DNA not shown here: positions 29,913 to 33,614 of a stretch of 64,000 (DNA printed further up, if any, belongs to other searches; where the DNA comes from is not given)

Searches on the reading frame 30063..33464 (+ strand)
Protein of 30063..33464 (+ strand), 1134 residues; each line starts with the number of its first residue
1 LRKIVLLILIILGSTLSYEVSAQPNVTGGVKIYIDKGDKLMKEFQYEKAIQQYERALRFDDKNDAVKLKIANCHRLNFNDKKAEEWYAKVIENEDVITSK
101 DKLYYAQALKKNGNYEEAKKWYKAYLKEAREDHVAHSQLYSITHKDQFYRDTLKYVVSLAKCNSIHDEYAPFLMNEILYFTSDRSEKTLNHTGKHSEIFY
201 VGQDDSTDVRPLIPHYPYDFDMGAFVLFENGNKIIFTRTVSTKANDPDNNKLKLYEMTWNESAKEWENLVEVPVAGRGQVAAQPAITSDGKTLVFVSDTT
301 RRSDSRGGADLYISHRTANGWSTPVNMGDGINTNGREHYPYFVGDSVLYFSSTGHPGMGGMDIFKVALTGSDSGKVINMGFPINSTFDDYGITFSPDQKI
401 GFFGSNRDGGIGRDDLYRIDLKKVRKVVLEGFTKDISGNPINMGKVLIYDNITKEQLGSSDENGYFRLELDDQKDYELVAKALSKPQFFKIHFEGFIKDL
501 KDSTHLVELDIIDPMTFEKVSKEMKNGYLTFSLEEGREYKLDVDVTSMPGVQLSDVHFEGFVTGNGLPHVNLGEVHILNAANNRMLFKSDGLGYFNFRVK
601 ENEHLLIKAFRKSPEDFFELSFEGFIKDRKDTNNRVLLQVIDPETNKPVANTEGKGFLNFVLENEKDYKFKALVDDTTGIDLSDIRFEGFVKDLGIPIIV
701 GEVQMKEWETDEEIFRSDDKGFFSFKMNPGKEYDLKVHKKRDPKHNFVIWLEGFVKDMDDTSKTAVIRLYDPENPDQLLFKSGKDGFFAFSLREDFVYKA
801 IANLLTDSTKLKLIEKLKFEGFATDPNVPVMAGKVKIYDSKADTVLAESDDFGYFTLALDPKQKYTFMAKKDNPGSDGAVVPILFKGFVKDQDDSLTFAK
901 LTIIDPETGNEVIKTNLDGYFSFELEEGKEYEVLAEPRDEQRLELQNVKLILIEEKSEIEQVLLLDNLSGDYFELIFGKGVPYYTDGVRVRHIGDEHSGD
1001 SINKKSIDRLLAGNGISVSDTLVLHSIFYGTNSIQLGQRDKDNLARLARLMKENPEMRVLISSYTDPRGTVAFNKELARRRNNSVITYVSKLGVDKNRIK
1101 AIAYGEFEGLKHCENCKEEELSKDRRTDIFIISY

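Call 62: search_protein_families(library=pfam, proteins=[window:30063-33464:+], max_evalue=0.00001)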
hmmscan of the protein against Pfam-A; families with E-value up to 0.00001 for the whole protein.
window:30063-33464:+ (1134 aa): 7 families
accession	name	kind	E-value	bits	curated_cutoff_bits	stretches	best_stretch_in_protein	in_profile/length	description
PF07676.18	PD40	-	9e-12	45.1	20.9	0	283-313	13-38/38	WD40-like Beta Propeller Repeat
PF13620.12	CarboxypepD_reg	-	3e-11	43.9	32.3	0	429-483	2-57/82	Carboxypeptidase regulatory-like domain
PF00691.25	OmpA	-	3.8e-11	43.6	27.2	1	1029-1112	2-87/98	OmpA family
PF14559.12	TPR_19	-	1.6e-08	35.1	25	0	40-92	1-53/68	Tetratricopeptide repeat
PF13715.12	CarbopepD_reg_2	-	3.9e-08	33.7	32.2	0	457-484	27-54/88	CarboxypepD_reg-like domain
PF07719.23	TPR_2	-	1.3e-07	31.6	27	0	31-63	2-34/34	Tetratricopeptide repeat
PF13428.12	TPR_14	-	9.3e-06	26.3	23.5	0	103-137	5-39/44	Tetratricopeptide repeat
